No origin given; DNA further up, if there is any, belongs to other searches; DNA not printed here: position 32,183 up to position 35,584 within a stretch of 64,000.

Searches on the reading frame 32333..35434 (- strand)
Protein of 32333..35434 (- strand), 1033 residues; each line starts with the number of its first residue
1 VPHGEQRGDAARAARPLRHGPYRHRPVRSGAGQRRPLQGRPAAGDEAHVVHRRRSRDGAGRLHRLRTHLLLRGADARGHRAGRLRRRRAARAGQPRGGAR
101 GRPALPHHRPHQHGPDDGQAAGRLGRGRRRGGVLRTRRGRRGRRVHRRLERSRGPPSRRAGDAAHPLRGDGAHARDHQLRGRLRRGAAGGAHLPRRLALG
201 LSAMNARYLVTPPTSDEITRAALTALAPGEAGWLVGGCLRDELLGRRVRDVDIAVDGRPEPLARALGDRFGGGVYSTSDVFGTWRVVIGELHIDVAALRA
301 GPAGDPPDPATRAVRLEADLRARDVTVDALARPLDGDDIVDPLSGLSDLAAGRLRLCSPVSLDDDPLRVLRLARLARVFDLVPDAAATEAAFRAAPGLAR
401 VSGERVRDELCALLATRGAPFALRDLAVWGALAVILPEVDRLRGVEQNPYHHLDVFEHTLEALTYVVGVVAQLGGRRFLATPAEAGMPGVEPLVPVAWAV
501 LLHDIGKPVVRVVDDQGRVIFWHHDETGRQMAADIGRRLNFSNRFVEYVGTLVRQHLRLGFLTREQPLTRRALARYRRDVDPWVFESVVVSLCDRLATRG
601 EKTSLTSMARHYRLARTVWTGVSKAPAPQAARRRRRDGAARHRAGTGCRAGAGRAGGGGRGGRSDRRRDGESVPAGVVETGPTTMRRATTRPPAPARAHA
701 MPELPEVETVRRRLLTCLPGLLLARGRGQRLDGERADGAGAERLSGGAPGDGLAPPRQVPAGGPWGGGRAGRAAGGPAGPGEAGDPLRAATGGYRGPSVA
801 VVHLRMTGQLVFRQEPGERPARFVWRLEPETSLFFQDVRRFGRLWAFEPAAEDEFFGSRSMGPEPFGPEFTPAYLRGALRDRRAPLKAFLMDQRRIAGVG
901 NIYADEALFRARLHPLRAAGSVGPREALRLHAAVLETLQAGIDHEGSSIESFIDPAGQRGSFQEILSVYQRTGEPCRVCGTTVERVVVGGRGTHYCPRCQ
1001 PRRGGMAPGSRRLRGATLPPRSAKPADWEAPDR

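Call 83: search_protein_families(library=pfam, proteins=[window:32333-35434:-], max_evalue=0.00001)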
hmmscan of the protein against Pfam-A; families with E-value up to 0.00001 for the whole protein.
window:32333-35434:- (1033 aa): 6 families
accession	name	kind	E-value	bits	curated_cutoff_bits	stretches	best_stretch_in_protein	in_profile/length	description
PF06831.19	H2TH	-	3.4e-25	88.3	34.7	1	861-951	1-91/93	Formamidopyrimidine-DNA glycosylase H2TH domain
PF01743.26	PolyA_pol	-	4.3e-19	69.5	23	1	233-355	2-126/126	Poly A polymerase head domain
PF01149.29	Fapy_DNA_glyco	-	1.5e-13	51.8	25.5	1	797-844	69-117/117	Formamidopyrimidine-DNA glycosylase N-terminal domain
PF06827.20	zf-FPG_IleRS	-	4.1e-12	46.1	21.3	1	973-1002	1-30/30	Zinc finger found in FPG and IleRS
PF01966.28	HD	-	2.6e-08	34.6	22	1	455-597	1-114/116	HD domain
PF12627.12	PolyA_pol_RNAbd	-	3.4e-06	27.1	22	1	392-440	13-61/64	Probable RNA and SrmB- binding site of polymerase A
